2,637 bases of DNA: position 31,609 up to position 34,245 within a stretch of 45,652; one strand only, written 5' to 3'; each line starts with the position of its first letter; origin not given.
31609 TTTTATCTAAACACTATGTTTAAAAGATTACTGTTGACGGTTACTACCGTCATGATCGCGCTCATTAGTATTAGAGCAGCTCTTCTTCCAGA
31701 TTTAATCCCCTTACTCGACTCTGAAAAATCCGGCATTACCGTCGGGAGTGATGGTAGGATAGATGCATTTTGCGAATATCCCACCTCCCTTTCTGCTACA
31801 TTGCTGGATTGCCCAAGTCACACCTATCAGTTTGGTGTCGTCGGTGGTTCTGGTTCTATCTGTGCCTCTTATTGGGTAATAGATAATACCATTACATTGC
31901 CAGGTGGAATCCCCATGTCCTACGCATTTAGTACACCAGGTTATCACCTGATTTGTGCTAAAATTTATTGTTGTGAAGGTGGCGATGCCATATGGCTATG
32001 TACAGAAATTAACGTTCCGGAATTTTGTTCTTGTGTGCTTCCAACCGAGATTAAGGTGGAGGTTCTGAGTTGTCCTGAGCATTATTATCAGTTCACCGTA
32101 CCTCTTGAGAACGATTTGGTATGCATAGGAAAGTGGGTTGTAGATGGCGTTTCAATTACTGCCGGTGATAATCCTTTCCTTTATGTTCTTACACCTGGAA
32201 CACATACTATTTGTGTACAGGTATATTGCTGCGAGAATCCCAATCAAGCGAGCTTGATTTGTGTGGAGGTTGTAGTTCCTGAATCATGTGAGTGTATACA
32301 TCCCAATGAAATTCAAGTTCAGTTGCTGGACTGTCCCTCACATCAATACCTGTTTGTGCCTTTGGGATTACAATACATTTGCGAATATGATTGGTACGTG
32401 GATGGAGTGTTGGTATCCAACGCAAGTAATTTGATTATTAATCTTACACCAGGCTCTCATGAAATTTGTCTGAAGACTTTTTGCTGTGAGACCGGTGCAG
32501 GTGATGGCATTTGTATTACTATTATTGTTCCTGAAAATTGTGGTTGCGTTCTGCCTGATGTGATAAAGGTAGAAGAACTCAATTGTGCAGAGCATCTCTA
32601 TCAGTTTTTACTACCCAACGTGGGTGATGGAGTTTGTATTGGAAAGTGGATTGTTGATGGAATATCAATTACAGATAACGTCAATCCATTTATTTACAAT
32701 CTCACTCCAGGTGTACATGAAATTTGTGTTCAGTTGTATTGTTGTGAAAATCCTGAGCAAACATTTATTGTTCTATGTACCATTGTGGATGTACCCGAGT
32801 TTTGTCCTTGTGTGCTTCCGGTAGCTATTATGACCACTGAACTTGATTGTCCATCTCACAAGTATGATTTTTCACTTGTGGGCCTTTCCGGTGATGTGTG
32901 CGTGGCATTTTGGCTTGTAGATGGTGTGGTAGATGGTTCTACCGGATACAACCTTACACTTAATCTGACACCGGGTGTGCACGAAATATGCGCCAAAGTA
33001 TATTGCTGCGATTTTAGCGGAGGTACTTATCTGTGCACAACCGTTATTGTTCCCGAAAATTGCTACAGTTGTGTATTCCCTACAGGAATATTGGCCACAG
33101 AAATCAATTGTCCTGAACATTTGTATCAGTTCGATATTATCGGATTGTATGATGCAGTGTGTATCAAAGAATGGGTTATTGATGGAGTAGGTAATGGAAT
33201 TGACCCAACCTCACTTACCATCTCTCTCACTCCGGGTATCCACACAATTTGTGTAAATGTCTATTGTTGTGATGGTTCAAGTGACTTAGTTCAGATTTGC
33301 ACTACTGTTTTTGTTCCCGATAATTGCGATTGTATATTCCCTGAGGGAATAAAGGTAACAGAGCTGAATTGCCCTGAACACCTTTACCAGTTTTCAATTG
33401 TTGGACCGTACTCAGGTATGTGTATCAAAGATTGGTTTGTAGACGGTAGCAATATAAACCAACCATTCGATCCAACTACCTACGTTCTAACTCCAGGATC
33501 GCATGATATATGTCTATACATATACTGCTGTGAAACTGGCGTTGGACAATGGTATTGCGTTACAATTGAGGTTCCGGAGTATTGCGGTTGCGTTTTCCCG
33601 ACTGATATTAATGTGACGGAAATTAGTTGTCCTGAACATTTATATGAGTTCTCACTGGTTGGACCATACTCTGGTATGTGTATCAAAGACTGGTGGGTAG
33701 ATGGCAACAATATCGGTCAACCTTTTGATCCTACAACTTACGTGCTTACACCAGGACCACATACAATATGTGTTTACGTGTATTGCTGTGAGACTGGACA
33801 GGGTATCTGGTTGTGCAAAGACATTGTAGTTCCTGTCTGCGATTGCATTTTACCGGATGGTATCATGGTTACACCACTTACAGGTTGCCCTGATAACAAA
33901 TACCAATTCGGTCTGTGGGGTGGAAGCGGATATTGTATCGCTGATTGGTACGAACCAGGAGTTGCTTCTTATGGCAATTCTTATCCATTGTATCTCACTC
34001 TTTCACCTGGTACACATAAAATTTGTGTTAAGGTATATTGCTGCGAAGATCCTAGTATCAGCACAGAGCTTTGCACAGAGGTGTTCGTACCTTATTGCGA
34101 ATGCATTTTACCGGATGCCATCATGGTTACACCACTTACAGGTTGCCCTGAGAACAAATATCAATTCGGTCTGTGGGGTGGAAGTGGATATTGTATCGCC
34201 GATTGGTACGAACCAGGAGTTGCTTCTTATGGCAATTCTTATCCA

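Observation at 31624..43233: Two giant paralogous T9SS proteins built from an unrecognised 8-cysteine ~85-aa repeat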

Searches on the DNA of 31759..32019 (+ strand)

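Call 41: search_rna_families(sources=[L001, L002], threshold=evalue, max_evalue=0.001, show_alignments=3)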
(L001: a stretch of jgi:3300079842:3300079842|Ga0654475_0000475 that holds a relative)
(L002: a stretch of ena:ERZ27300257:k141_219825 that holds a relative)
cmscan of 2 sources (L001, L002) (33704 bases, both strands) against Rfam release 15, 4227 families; matches with E-value up to 0.001: 2.
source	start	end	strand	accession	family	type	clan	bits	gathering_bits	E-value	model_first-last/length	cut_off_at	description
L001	9941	9977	+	RF02914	DUF805b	Cis-reg;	CL00115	40.3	35.6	3e-08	1-35/35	no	DUF805b RNA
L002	9936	9972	+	RF02914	DUF805b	Cis-reg;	CL00115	35.7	35.6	1.1e-06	1-35/35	no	DUF805b RNA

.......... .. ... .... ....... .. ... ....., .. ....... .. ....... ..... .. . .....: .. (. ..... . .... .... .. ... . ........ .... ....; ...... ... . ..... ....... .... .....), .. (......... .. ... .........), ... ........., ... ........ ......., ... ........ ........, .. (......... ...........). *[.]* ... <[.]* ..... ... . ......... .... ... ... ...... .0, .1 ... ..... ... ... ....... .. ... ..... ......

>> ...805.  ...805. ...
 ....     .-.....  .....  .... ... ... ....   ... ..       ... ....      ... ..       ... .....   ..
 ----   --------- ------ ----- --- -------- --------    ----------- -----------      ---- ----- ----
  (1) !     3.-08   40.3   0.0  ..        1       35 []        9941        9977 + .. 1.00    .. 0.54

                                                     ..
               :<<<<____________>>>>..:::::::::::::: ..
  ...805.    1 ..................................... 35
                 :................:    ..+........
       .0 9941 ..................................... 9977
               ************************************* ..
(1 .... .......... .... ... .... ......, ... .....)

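Call 96: search_rna_families(source=L084, threshold=evalue, max_evalue=0.001)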
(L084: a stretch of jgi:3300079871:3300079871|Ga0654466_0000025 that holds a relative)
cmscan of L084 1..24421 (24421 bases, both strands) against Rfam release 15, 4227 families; matches with E-value up to 0.001: 2.
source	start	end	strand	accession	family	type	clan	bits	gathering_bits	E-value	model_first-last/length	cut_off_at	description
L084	7942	7977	+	RF02914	DUF805b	Cis-reg;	CL00115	38.1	35.6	1.2e-07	1-35/35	no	DUF805b RNA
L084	7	108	-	RF02553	YrlA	Gene; sRNA;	-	37.4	69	5.1e-05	1-114/114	no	Y RNA-like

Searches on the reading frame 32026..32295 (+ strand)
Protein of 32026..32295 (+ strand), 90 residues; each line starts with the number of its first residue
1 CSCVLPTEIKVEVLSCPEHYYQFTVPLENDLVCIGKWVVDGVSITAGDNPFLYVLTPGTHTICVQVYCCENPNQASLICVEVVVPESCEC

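Call 42: predict_structure(alignment_id=A3)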
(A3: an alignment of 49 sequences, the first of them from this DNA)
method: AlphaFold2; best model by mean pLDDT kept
length: 90 residues; sequences in the alignment: 49
mean_pLDDT: 92.4   pTM: 0.79
mean pLDDT of the five models: 92.4, 92.2, 92.1, 91.9, 90.7
residues with pLDDT >= 90: 71; 70-90: 17; 50-70: 2; < 50: 0
segments of 3 or more residues with pLDDT < 50: none
pLDDT, mean of each block of 10 residues (from residue 1): 87 94 91 95 95 96 95 92 86
secondary structure, 60 per line:
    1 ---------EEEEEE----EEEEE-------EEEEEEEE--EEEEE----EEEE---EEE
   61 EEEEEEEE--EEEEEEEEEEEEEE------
elements in order: E10-15 E20-24 E32-39 E42-46 E51-54 E58-68 E71-84

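Call 45: fold_search(model_id=the predicted structure, library=pdb)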
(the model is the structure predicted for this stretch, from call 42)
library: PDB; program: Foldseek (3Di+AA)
matches with E <= 10: 1075; with E <= 0.001: 0
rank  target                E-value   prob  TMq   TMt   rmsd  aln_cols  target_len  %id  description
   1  7kwc                  3.5e-03  1.00  0.64  0.27   3.3        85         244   15  Surface glycan-binding protein B (truncated) from Bacteroides thetaiotaomicron (released 2021-02-17)
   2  7kwb_A                7.1e-03  1.00  0.64  0.16   2.2        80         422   16  Surface glycan-binding protein B from Bacteroides thetaiotaomicron (released 2021-02-17)
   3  3pe9_A                9.3e-03  1.00  0.49  0.49   8.3        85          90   16  Structures of Clostridium thermocellum CbhA fibronectin(III)-like modules (released 2011-11-23)
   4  6e57_A                9.8e-03  1.00  0.61  0.16   3.5        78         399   17  Bacteroides ovatus mixed-linkage glucan utilization locus (MLGUL) SGBP-B in complex with mixed-linkage heptasaccharide (released 2019-05-29)
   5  6e57_D                1.0e-02  1.00  0.55  0.15   4.0        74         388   20  Bacteroides ovatus mixed-linkage glucan utilization locus (MLGUL) SGBP-B in complex with mixed-linkage heptasaccharide (released 2019-05-29)
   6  6moe_D                1.2e-02  1.00  0.59  0.29   4.0       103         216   11  Monomeric DARPin E2 complex with EpoR (released 2019-06-05)
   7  3pe9_D                1.4e-02  1.00  0.56  0.59   4.1        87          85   18  Structures of Clostridium thermocellum CbhA fibronectin(III)-like modules (released 2011-11-23)
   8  3pdd                  1.5e-02  1.00  0.53  0.30   4.6        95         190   16  Structures of Clostridium thermocellum CbhA fibronectin(III)-like modules (released 2011-11-23)
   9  3pe9_B                1.5e-02  1.00  0.49  0.50   8.0        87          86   18  Structures of Clostridium thermocellum CbhA fibronectin(III)-like modules (released 2011-11-23)
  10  4y5x_L                2.3e-02  1.00  0.56  0.29   4.7       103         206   11  Diabody 305 complex with EpoR (released 2015-03-18)
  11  6e57_C                2.3e-02  0.99  0.53  0.15   6.7        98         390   17  Bacteroides ovatus mixed-linkage glucan utilization locus (MLGUL) SGBP-B in complex with mixed-linkage heptasaccharide (released 2019-05-29)
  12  6e9b_C                3.6e-02  1.00  0.61  0.16   2.6        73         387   18  Bacteroides ovatus mixed-linkage glucan utilization locus (MLGUL) SGBP-B in complex with mixed-linkage heptasaccharide (released 2019-05-15)
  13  4y5x_C                3.6e-02  1.00  0.54  0.28   4.6       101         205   12  Diabody 305 complex with EpoR (released 2015-03-18)
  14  6mof_B                3.8e-02  1.00  0.53  0.27   5.2       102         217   13  Monomeric DARPin G2 complex with EpoR (released 2019-06-05)
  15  2w1n                  4.5e-02  0.99  0.50  0.25   4.9        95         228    6  cohesin and fibronectin type-III double module construct from the Clostridium perfringens glycoside hydrolase GH84C (released 2009-02-03)
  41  4aqo                  1.5e-01  1.00  0.65  0.68   3.2        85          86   10  CRYSTAL STRUCTURE OF THE CALCIUM BOUND PKD-like DOMAIN OF COLLAGENASE G FROM CLOSTRIDIUM HISTOLYTICUM AT 0.99 ANGSTROM R (released 2013-06-05)
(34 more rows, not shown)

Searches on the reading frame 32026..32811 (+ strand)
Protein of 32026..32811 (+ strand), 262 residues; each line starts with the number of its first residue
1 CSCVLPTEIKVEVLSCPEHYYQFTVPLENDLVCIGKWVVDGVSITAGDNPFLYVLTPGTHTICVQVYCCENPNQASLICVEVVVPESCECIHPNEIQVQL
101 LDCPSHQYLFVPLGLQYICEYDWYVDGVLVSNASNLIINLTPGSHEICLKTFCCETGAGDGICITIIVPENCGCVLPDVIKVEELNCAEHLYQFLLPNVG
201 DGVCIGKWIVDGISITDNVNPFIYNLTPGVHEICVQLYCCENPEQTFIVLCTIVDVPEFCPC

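Call 82: predict_structure(alignment_id=A5)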
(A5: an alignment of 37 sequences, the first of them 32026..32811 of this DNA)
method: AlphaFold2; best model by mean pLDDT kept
length: 262 residues; sequences in the alignment: 37
mean_pLDDT: 93.0   pTM: 0.59
mean pLDDT of the five models: 93.0, 91.9, 90.6, 90.5, 90.0
residues with pLDDT >= 90: 200; 70-90: 61; 50-70: 1; < 50: 0
segments of 3 or more residues with pLDDT < 50: none
pLDDT, mean of each block of 10 residues (from residue 1): 93 91 95 96 88 96 97 96 91 94 90 92 98 97 97 91 95 84 96 91 91 92 97 94 84 96 74
secondary structure, 60 per line:
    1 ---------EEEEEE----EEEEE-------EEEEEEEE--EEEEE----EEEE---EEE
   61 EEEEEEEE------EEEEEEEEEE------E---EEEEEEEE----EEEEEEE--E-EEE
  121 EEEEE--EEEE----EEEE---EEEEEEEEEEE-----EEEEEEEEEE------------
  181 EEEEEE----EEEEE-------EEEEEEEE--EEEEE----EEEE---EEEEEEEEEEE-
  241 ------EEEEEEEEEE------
elements in order: E10-15 E20-24 E32-39 E42-46 E51-54 E58-68 E75-84 E95-102 E107-113 E118-125 E128-131 E136-139 E143-153 E159-168 E181-186 E191-195 E203-210 E213-217 E222-225 E229-239 E247-256

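Call 84: fold_search(model_id=the predicted structure, library=pdb)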
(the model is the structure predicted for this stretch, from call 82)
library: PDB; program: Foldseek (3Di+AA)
matches with E <= 10: 1094; with E <= 0.001: 115
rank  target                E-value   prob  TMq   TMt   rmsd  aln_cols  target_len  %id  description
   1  9flu_A                8.9e-07  1.00  0.26  0.22  21.5       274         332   18  CryoEM structure of the fragment-1 (3402-3733) in the grappling hook protein A (GhpA) in the bacterium Aureispira sp.  (released 2024-10-16)
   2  9flw_A                9.4e-07  1.00  0.27  0.16  21.1       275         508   12  CryoEM structure of the fragment-6 (3571-4078) in the grappling hook protein A (GhpA) in the bacterium Aureispira sp.  (released 2024-10-16)
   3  7ne1_B                1.1e-06  1.00  0.26  0.23  16.8       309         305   13  Structure of the complex between Netrin-1 and its receptor Neogenin (released 2021-03-31)
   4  9g8b_A                2.0e-06  1.00  0.27  0.22  21.3       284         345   15  CryoEM structure of the fragment-2 (2892-3236) in the grappling hook protein A (GhpA) in the bacterium Aureispira sp.  (released 2024-10-16)
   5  4gh7_D                2.1e-06  1.00  0.24  0.23  16.2       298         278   14  Crystal structure of Anticalin N7A in complex with oncofetal fibronectin fragment Fn7B8 (released 2012-12-26)
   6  8peq_B                3.6e-06  1.00  0.25  0.24  17.1       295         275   14  Complex of diubiquitin-derived artificial binding protein (Affilin) variant Af2 with its target oncofetal fibronectin  (released 2024-06-26)
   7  6q9m_B                4.2e-06  1.00  0.31  0.30  14.3       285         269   13  Central Fibronectin-III array of RIM-binding protein (released 2020-01-15)
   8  5n47_D                4.2e-06  1.00  0.27  0.26  15.4       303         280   14  Structure of Anticalin N7E in complex with the three-domain fragment Fn7B8 of human oncofetal fibronectin (released 2018-02-14)
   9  3se3_A                6.0e-06  1.00  0.27  0.25  15.9       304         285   15  human IFNa2-IFNAR ternary complex (released 2011-08-31)
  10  6q9m_A                6.6e-06  1.00  0.29  0.29  15.8       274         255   12  Central Fibronectin-III array of RIM-binding protein (released 2020-01-15)
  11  6e57_C                6.6e-06  1.00  0.22  0.17  17.2       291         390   13  Bacteroides ovatus mixed-linkage glucan utilization locus (MLGUL) SGBP-B in complex with mixed-linkage heptasaccharide (released 2019-05-29)
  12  9fls_A                7.3e-06  1.00  0.27  0.22  37.1       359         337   13  CryoEM structure of the fragment-3 (2061-2397) in the grappling hook protein A (GhpA) in the bacterium Aureispira sp.  (released 2024-10-16)
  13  6e57_A                7.3e-06  1.00  0.24  0.17  16.7       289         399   12  Bacteroides ovatus mixed-linkage glucan utilization locus (MLGUL) SGBP-B in complex with mixed-linkage heptasaccharide (released 2019-05-29)
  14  1e07                  7.7e-06  1.00  0.26  0.13  21.3       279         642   11  Model of human carcinoembryonic antigen by homology modelling and curve-fitting to experimental solution scattering data (released 2000-07-04)
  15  6mfa                  8.1e-06  1.00  0.25  0.19  13.7       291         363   15  Fragment of human fibronectin containing the 4th-7th type III domains (released 2019-09-18)
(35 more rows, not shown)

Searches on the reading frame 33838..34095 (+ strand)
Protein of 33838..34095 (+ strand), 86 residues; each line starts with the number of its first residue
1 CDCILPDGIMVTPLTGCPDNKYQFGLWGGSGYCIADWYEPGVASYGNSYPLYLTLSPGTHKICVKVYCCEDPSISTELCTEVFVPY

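Call 5: search_protein_families(library=pfam, proteins=[window:33838-34095:+], max_evalue=1)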
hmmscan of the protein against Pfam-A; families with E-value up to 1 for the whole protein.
window:33838-34095:+ (86 aa): 0 families

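Call 6: search_protein_families(library=ncbifam, proteins=[window:33838-34095:+], max_evalue=1)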
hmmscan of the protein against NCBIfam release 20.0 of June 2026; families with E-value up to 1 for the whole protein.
window:33838-34095:+ (86 aa): 1 family
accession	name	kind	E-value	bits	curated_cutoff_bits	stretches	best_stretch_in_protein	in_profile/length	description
NF040472.1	blaPAD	exception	0.11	11.8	575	1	19-79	226-283/297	PAD family carbapenem-hydrolyzing class A beta-lactamase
